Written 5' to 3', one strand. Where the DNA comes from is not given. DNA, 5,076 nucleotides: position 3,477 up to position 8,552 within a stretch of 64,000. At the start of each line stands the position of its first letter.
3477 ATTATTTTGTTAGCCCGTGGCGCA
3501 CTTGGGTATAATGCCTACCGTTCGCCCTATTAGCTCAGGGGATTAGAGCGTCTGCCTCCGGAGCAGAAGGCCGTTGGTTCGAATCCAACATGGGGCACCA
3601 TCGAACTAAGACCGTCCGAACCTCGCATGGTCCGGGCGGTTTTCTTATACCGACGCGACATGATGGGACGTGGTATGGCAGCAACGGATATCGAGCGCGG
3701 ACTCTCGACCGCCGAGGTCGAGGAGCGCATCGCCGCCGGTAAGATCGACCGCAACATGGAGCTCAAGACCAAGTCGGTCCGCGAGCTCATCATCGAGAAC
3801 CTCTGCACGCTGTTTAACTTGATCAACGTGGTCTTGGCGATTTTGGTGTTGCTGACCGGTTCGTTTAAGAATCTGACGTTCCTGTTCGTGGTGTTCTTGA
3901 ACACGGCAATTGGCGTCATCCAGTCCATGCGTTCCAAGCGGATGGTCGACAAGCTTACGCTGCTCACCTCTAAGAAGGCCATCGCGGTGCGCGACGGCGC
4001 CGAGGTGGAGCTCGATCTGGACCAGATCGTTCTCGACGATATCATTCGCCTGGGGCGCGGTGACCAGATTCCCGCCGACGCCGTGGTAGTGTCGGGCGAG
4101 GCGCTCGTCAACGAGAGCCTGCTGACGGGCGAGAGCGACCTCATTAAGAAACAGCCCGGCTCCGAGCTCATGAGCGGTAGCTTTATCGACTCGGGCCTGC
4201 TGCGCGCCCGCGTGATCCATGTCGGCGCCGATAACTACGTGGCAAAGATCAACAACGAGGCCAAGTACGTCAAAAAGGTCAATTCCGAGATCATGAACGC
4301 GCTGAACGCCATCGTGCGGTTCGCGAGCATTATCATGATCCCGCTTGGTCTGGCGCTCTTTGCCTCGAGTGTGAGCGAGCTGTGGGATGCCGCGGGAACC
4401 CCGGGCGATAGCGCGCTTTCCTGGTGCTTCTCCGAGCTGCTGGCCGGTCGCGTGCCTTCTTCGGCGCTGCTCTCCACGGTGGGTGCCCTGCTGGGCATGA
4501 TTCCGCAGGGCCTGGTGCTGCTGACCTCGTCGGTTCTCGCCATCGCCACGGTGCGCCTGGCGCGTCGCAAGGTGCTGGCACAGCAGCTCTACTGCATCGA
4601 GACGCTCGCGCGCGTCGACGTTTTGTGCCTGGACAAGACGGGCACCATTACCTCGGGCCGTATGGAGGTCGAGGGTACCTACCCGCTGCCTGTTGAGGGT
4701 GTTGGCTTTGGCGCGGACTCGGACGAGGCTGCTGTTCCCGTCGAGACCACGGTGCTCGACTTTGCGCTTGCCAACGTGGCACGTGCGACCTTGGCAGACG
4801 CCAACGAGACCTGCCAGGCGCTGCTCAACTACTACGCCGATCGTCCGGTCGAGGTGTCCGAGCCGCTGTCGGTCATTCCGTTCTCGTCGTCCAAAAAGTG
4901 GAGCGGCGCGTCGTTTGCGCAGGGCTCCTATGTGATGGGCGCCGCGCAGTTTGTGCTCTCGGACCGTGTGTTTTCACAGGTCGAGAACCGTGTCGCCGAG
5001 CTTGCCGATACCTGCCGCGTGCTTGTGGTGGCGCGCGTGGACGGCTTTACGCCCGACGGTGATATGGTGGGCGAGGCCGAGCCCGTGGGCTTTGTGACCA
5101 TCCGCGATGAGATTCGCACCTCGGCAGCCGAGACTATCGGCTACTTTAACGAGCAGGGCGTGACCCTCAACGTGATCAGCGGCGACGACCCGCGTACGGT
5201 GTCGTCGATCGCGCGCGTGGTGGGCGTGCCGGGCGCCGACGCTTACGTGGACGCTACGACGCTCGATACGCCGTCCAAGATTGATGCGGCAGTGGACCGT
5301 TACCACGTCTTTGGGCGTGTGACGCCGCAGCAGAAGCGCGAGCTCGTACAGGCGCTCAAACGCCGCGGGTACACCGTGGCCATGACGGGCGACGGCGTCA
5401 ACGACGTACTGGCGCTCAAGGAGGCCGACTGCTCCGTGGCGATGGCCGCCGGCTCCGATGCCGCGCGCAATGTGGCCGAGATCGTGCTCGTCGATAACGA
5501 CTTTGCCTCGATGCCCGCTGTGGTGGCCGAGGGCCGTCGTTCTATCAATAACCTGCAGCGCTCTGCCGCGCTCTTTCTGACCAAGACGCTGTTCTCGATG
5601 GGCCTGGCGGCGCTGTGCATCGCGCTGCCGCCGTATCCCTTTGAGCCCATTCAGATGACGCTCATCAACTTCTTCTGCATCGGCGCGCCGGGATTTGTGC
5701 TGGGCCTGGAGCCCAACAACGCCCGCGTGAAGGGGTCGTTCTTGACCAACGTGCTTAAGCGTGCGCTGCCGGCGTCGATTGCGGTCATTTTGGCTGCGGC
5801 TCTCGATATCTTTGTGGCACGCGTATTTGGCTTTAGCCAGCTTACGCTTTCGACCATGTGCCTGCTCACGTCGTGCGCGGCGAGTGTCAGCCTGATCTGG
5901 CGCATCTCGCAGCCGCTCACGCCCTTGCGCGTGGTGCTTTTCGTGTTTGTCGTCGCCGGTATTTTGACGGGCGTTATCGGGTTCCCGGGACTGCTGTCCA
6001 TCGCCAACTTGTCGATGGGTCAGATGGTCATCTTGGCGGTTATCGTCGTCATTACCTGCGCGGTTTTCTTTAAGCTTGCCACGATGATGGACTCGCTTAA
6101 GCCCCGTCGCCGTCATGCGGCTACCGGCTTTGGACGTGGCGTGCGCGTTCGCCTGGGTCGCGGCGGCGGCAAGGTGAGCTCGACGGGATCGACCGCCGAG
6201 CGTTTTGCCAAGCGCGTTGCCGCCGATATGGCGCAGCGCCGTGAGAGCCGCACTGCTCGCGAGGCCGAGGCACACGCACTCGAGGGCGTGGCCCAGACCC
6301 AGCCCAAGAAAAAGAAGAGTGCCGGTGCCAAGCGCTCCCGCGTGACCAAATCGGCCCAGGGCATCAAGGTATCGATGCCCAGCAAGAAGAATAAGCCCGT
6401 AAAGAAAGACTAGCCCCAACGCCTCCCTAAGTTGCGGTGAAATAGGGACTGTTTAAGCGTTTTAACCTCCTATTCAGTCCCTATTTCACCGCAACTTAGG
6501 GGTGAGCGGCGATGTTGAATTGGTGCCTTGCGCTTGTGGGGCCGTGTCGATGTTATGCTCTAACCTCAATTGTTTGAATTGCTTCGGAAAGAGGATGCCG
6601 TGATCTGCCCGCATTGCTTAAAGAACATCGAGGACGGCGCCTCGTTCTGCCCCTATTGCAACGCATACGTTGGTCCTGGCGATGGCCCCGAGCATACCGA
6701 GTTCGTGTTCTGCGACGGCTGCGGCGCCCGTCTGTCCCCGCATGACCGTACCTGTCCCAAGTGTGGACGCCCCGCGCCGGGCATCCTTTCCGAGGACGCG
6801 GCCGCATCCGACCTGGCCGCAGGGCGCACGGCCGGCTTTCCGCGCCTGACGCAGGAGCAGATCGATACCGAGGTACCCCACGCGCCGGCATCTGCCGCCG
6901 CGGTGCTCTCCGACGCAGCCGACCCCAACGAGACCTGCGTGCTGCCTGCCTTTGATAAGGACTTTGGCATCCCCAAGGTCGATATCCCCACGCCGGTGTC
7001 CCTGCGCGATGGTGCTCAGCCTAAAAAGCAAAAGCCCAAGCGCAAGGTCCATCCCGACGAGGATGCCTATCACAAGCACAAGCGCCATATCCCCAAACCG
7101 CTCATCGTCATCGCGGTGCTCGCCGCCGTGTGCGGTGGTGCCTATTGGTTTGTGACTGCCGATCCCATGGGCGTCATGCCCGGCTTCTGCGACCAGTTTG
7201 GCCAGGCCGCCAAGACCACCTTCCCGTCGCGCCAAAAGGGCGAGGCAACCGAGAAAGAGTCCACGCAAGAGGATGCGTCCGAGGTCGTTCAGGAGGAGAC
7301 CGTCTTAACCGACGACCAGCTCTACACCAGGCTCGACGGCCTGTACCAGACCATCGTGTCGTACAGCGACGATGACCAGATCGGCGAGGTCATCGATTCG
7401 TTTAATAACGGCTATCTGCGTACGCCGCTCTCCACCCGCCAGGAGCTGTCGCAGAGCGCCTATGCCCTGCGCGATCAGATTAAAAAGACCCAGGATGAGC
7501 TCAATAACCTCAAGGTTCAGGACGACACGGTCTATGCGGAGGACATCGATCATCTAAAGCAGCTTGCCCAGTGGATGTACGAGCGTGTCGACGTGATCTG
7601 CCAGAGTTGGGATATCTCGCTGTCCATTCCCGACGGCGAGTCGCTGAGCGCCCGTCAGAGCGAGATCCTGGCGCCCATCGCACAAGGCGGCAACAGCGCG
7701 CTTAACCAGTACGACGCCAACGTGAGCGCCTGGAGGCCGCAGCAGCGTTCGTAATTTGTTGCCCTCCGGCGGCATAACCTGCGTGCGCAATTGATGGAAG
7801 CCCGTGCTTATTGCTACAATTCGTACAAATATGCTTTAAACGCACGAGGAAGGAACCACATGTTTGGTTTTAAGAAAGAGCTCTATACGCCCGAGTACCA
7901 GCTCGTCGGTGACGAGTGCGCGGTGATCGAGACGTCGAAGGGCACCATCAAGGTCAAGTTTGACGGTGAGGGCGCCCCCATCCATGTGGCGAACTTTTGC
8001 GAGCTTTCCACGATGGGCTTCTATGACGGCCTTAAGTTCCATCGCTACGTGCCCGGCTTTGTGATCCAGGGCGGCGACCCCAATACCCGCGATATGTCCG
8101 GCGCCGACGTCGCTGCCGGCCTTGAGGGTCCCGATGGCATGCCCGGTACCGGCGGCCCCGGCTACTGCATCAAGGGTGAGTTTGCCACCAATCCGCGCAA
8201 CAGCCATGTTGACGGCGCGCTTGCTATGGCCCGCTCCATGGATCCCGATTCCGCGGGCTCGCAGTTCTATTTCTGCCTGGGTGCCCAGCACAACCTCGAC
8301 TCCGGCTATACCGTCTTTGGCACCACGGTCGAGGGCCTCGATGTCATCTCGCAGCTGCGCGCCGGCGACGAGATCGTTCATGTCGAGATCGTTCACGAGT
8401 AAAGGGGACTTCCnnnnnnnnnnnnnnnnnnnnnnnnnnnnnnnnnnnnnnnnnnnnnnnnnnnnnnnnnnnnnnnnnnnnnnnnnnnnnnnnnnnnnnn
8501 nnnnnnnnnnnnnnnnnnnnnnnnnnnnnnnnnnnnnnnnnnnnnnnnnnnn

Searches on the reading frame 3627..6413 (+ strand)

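Call 46: search_protein_families(library=pfam, proteins=[window:3627-6413:+], max_evalue=0.00001)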
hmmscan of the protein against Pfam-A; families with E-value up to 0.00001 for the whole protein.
window:3627-6413:+ (928 aa): 2 families
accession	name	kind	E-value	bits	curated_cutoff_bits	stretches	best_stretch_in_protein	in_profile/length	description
PF00122.25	E1-E2_ATPase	-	4.3e-39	134.3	28.1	1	113-314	2-181/181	E1-E2 ATPase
PF00702.32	Hydrolase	-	1.1e-18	68.8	26.4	1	330-601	1-191/191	haloacid dehalogenase-like hydrolase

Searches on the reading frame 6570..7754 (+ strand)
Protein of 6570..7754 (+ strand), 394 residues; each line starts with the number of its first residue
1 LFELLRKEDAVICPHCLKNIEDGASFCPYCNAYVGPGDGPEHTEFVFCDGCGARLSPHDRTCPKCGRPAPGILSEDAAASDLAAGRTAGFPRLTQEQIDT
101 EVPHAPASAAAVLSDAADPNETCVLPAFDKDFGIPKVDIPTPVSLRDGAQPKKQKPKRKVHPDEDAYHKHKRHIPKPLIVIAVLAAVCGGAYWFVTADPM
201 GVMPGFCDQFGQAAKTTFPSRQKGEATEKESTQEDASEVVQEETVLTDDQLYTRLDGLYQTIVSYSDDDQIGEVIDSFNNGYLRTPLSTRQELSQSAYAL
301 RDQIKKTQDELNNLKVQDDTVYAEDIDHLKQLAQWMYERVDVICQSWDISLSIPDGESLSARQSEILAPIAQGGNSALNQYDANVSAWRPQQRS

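Call 46: search_protein_families(library=pfam, proteins=[window:6570-7754:+], max_evalue=0.00001)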
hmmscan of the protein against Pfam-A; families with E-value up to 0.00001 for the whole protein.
window:6570-7754:+ (394 aa): 3 families
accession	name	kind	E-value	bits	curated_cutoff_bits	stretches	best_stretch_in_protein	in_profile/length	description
PF13240.11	Zn_Ribbon_1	-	5.3e-10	39.2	25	0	13-32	2-21/23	zinc-ribbon domain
PF12773.13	DZR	-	4.2e-08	33.6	27.3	1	13-66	1-45/45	Double zinc ribbon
PF13248.11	Zn_ribbon_3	-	1.5e-07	31.1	27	0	47-66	4-23/26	zinc-ribbon domain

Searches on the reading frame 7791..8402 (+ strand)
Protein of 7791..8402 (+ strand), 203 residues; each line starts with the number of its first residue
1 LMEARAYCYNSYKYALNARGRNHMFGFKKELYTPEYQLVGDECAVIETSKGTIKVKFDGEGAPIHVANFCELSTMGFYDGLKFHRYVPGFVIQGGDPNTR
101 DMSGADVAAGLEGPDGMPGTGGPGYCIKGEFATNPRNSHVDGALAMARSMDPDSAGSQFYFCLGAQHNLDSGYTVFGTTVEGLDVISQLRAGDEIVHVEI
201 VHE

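Call 46: search_protein_families(library=pfam, proteins=[window:7791-8402:+], max_evalue=0.00001)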
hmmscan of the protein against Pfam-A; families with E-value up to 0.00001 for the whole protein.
window:7791-8402:+ (203 aa): 1 family
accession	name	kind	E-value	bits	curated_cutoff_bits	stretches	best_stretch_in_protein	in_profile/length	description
PF00160.26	Pro_isomerase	-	2.3e-38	132.4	21.7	1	45-193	3-141/159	Cyclophilin type peptidyl-prolyl cis-trans isomerase/CLD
